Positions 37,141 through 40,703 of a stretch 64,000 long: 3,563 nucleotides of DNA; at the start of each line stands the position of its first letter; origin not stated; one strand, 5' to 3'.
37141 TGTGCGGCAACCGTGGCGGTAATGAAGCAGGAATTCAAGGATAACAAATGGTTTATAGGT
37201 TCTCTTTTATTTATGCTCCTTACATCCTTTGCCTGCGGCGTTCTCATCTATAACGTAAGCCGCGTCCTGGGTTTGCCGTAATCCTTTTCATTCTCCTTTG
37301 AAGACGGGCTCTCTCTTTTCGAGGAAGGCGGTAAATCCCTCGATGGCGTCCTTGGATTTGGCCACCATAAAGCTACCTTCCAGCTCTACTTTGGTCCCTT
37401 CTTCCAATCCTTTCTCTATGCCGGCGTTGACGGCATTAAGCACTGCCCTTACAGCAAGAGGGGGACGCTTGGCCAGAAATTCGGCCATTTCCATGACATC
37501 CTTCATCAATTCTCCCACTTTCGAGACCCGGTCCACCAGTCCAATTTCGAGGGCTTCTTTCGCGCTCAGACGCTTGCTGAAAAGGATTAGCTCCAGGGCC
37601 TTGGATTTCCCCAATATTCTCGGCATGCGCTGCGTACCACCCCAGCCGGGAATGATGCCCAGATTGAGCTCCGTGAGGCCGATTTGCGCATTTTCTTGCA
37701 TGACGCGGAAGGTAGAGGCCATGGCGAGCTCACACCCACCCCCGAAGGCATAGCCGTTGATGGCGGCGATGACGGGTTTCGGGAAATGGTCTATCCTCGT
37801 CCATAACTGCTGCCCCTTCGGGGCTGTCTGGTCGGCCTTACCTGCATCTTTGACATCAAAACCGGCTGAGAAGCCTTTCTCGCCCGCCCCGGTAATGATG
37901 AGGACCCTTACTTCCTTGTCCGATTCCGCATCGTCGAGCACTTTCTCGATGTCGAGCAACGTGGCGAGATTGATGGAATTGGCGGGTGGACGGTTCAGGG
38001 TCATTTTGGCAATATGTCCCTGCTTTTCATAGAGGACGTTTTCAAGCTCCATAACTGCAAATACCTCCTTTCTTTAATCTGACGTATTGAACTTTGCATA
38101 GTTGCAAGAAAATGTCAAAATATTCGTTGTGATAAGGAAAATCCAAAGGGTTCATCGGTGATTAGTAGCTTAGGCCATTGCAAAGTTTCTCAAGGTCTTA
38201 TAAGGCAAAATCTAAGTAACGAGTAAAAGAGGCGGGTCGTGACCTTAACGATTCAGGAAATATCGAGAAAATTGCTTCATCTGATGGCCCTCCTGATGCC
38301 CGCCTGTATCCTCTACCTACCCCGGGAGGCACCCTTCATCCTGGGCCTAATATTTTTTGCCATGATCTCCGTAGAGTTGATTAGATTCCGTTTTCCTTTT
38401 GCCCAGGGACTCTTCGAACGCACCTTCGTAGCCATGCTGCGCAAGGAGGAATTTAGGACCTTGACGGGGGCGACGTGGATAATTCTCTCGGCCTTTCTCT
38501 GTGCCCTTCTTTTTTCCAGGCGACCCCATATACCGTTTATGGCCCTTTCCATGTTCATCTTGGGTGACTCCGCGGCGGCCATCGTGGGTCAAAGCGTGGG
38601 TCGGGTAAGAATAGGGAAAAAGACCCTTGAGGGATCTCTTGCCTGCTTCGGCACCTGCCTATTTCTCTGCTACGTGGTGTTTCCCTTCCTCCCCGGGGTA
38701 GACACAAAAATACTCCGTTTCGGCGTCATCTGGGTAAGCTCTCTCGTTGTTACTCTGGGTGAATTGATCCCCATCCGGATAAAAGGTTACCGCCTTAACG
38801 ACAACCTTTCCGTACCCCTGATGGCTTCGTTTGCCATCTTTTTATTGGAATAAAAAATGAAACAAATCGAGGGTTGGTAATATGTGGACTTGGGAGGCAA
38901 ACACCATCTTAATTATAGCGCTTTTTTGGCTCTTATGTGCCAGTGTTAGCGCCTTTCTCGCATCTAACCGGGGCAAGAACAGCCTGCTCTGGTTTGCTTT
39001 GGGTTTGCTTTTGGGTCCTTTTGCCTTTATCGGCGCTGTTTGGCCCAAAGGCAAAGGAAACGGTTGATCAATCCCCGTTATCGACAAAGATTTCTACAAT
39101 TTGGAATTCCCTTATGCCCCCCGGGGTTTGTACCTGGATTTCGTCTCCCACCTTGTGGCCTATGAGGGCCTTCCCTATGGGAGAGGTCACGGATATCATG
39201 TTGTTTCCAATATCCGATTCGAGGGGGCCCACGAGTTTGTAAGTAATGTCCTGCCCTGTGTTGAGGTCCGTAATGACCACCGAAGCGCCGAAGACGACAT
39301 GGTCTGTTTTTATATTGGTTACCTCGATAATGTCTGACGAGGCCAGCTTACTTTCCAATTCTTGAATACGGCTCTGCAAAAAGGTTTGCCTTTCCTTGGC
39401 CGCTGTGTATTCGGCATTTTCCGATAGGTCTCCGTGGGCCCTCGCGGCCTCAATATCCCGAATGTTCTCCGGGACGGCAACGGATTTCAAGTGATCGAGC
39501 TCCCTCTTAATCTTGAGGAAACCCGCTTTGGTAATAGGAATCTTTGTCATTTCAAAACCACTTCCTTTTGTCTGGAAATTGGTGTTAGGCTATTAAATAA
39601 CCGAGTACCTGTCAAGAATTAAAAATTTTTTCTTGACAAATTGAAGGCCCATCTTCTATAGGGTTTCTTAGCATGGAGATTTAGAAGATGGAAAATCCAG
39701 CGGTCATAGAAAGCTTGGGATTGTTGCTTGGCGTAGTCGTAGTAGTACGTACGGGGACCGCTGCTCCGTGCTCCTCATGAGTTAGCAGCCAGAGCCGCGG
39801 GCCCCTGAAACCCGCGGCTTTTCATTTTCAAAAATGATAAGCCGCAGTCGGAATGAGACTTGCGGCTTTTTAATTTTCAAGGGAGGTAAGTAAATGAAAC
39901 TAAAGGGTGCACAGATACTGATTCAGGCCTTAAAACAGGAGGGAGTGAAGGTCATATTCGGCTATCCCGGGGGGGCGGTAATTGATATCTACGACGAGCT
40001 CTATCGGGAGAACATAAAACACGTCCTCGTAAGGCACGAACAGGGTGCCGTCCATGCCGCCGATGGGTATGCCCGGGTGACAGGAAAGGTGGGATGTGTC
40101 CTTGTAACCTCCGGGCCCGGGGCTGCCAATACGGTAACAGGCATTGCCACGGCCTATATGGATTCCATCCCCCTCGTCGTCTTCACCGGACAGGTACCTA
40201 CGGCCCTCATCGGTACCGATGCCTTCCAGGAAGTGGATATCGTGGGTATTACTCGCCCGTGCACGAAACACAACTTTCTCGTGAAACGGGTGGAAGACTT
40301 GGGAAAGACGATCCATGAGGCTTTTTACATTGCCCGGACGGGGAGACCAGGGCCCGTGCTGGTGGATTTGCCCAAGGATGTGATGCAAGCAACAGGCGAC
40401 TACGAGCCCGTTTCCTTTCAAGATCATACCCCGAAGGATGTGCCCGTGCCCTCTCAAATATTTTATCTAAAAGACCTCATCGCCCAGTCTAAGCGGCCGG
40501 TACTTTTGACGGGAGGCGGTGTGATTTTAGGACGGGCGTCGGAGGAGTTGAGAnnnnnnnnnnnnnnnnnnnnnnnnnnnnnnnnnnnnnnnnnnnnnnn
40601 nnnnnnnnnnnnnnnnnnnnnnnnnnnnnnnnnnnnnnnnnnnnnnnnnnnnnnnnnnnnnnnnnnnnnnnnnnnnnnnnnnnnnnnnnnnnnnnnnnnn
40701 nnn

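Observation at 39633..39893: Leader-peptide attenuator upstream of ilvBNCD with two tandem terminators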

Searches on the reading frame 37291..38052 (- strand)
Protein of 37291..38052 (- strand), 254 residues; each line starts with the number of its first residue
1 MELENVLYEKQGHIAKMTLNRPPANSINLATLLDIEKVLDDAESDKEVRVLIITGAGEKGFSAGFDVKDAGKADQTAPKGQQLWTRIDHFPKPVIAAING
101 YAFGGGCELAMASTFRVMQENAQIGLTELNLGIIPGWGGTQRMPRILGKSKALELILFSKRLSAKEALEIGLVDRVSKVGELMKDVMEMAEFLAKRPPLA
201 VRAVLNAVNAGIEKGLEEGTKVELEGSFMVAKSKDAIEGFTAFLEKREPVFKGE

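Call 23: search_protein_families(library=ncbifam, proteins=[window:37291-38052:-])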
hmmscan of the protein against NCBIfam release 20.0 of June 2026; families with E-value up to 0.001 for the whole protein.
window:37291-38052:- (254 aa): 73 families (the best 25 are shown)
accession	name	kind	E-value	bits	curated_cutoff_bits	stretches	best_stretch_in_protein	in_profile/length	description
NF005803.0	PRK07658.1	equivalog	2.4e-74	250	313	1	6-253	4-256/257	enoyl-CoA hydratase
NF004475.0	PRK05809.1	subfamily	5.3e-72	242.4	394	1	1-253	1-259/260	short-chain-enoyl-CoA hydratase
NF005802.0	PRK07657.1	equivalog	6.3e-70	235.7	363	1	4-254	3-260/260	enoyl-CoA hydratase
NF004634.0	PRK05980.1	equivalog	5.6e-63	212.8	375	1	5-252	4-261/263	crotonase/enoyl-CoA hydratase family protein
NF007239.0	PRK09674.1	equivalog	4.5e-61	206.6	371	1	3-253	3-256/257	2,3-dehydroadipyl-CoA hydratase PaaF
NF006007.0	PRK08138.1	subfamily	1.7e-60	204.6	355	1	9-253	13-260/261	enoyl-CoA hydratase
NF051848.1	EnCoAHydtEchA19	equivalog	6.7e-60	202.8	400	1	6-253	2-257/258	enoyl-CoA hydratase EchA19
NF004517.0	PRK05862.1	equivalog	1.9e-57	194.7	396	1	1-252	1-255/257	enoyl-CoA hydratase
NF042430.2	EnCoAhydt_DpgD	equivalog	3.4e-55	187.3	400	1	8-253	1-257/258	enoyl-CoA-hydratase DpgD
NF006566.0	PRK09076.1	subfamily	5.6e-55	186.7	286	1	4-252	5-258/260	enoyl-CoA hydratase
NF002936.2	PRK03580.1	equivalog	1.8e-54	184.8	500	1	9-253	8-260/261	crotonobetainyl-CoA hydratase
NF006100.0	PRK08252.1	subfamily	1.8e-52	178.5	282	1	4-254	3-254/254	crotonase/enoyl-CoA hydratase family protein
NF004840.0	PRK06190.1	equivalog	3.1e-48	164.6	253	1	5-236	5-243/260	enoyl-CoA hydratase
NF005073.0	PRK06495.1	subfamily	5.2e-47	160.3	296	1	9-253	9-256/257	enoyl-CoA hydratase/isomerase family protein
NF006699.0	PRK09245.1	subfamily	4.6e-46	157.2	354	1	4-253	3-265/266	crotonase/enoyl-CoA hydratase family protein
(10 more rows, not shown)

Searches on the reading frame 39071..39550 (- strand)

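Call 23: search_protein_families(library=ncbifam, proteins=[window:39071-39550:-])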
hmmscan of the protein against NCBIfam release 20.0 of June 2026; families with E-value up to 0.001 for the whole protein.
window:39071-39550:- (160 aa): 13 families
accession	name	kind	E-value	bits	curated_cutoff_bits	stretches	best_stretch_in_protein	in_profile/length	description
NF001261.0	PRK00226.1-2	equivalog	2.3e-58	196.5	167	1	1-154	1-154/157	transcription elongation factor GreA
NF001264.0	PRK00226.1-5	equivalog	1.7e-55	187.1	180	1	1-154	1-155/158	transcription elongation factor GreA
TIGR01462.1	greA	subfamily_domain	1.3e-53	181.1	139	1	5-154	1-150/151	transcription elongation factor GreA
NF001263.0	PRK00226.1-4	equivalog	1.8e-51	174.2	145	1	2-155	5-158/160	transcription elongation factor GreA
NF011309.0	PRK14720.1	equivalog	8e-42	143.4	714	1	7-154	753-900/906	transcription elongation factor GreA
NF001260.0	PRK00226.1-1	equivalog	3e-37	127.7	234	1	4-154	6-156/160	transcription elongation factor GreA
NF002506.1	PRK01885.1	equivalog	4.5e-34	117.4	188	1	6-154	5-152/156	transcription elongation factor GreB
TIGR01461.1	greB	equivalog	4.3e-30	104.5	171.05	1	6-154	5-152/156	transcription elongation factor GreB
NF004969.0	PRK06330.1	equivalog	6.2e-29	101.1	697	1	7-142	570-704/718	transcript cleavage factor/unknown domain fusion protein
NF001262.0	PRK00226.1-3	equivalog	7.4e-19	68.1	161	1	6-146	9-150/165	transcription elongation factor GreA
NF004396.0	PRK05753.1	equivalog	4.5e-17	62.1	109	1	58-153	28-124/137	nucleoside diphosphate kinase regulator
NF004548.0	PRK05892.1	equivalog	6.7e-12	45.6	126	1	35-154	36-154/158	nucleoside diphosphate kinase regulator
NF004973.0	PRK06342.1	equivalog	1.3e-10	41.2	159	1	32-142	49-151/160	transcription elongation factor GreA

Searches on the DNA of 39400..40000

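Call 3: search_rna_families(source=window, start=39400, end=40000, threshold=evalue, max_evalue=10, show_alignments=3)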
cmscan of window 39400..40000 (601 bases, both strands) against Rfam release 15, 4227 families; matches with E-value up to 10: 8.
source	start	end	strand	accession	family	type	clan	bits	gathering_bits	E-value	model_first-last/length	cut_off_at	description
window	39809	39853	+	RF00798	mir-49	Gene; miRNA;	-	21.5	60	0.097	1-74/74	no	mir-49 microRNA precursor family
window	39558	39629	+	RF03358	mir-634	Gene; miRNA;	-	19.9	70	0.34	1-88/88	no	mir-634 microRNA precursor family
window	39575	39644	-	RF00526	snoMe28S-U3344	Gene; snRNA; snoRNA; CD-box;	-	17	50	5.6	1-83/83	no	Small nucleolar RNA Me28S-U3344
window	39805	39851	+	RF03664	MIR6288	Gene; miRNA;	-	16.6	74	2.6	1-92/92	no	MIR6288 microRNA precursor family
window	39440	39552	-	RF02114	FAM13A-AS1_1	Gene; lncRNA;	-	14.9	70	5.4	1-118/118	no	FAM13A antisense RNA 1 conserved region 1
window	39576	39597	+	RF02519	ToxI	Gene; antitoxin;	-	14.9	50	6.9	1-34/34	no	ToxI antitoxin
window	39794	39872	+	RF01394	isrK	Gene; sRNA;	-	13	50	3.4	1-77/77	no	isrK Hfq binding RNA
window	39839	39890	-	RF02503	Atu_C9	Gene; sRNA;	-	9.8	40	3.1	133-192/192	no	Rhizobiales sRNA Atu_C9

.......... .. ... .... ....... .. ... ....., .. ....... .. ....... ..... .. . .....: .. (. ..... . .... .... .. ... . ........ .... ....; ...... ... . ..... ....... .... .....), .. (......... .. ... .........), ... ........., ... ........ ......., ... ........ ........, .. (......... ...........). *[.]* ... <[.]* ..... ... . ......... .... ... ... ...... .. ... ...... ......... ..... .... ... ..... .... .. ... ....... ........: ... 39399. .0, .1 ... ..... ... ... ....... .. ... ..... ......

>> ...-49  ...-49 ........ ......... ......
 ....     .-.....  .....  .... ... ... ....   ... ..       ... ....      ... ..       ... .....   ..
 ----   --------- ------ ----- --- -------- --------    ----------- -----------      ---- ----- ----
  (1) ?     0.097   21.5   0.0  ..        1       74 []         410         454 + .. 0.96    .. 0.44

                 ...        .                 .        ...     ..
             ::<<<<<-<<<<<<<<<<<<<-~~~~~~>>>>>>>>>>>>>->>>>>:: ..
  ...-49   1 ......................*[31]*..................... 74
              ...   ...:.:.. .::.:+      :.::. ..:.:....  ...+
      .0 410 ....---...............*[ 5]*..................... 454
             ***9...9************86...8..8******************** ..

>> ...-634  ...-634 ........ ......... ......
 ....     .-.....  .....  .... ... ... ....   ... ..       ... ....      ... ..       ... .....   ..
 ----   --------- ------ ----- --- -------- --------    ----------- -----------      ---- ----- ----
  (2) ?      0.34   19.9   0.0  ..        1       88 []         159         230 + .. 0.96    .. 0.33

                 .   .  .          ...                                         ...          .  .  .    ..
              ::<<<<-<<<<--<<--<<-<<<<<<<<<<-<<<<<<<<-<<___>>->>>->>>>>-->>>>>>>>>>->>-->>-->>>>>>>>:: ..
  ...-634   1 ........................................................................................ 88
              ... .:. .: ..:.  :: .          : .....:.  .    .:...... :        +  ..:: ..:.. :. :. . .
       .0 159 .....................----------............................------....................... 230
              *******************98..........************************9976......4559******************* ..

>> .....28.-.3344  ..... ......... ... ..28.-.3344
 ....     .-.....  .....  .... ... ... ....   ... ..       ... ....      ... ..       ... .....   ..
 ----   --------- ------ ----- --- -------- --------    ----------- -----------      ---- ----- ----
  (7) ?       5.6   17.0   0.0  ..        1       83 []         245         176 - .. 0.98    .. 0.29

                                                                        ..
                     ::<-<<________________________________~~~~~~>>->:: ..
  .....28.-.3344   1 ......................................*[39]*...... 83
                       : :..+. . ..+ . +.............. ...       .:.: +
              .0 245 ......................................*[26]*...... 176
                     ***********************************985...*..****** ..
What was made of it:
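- On Curated Rfam leader families (Leu, Thr, His, Trp, Phe leaders and similar), T-box, riboswitches: cmscan of 39400-40000 at E up to 10 returned only chance miRNA/snoRNA/sRNA hits, at most 21.5 bits against gathering scores of 40 or more (call 3).
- Closest known: Classical leader-peptide attenuators of enterobacterial amino-acid operons. Different: No sequence or Rfam-model similarity (call 3).
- Closest known: ilvBNC leader-peptide attenuator of Corynebacterium glutamicum. Different: No Rfam model of any family matched the window (call 3).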

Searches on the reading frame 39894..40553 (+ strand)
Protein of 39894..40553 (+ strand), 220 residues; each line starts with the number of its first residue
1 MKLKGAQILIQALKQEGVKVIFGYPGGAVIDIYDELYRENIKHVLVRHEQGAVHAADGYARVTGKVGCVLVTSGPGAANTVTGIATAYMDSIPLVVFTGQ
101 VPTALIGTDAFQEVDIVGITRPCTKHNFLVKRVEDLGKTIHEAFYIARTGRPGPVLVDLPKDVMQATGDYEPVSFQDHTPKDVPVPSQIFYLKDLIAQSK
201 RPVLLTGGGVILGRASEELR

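Call 17: find_related_loci(query=window:39894-40553:+, collection=metagenome_contigs, flank=1200)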
Query window:39894-40553:+ (220 aa) in metagenome_contigs; peptide patterns used: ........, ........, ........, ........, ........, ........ (x = any residue, [..] = any of these).
600 stretches matched a pattern (row limit reached: there are more); 597 encode a relative of the query (tblastn E <= 1e-3); the best 80 are kept; 80 distinct loci.
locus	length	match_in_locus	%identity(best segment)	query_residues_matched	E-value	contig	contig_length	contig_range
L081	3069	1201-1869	69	1-220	9e-100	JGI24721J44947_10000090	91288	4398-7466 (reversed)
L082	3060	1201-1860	70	3-220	4e-100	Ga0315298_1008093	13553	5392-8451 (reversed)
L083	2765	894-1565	69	1-220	3e-99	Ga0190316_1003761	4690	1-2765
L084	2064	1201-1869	66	1-220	7e-99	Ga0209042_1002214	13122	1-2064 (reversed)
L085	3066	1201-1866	66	1-219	9e-97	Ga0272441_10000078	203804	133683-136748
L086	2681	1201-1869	68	1-219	3e-97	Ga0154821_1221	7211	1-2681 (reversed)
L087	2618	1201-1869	64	1-220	8e-97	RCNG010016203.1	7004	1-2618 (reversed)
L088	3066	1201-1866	64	1-219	7e-96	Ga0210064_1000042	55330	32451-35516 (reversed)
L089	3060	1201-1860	67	3-219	5e-96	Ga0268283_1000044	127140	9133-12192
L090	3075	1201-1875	63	1-219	2e-95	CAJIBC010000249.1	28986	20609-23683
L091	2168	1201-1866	67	1-219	8e-97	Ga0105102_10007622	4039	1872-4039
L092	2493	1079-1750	67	1-220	9e-98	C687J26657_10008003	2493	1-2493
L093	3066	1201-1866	63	1-219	2e-94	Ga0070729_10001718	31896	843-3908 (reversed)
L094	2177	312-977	64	1-219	4e-96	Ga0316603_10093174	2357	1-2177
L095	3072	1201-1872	64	1-219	4e-92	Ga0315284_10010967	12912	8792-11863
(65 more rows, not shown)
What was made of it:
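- Tried and rejected: Metagenome scan with the IlvB N-terminus (call 17).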
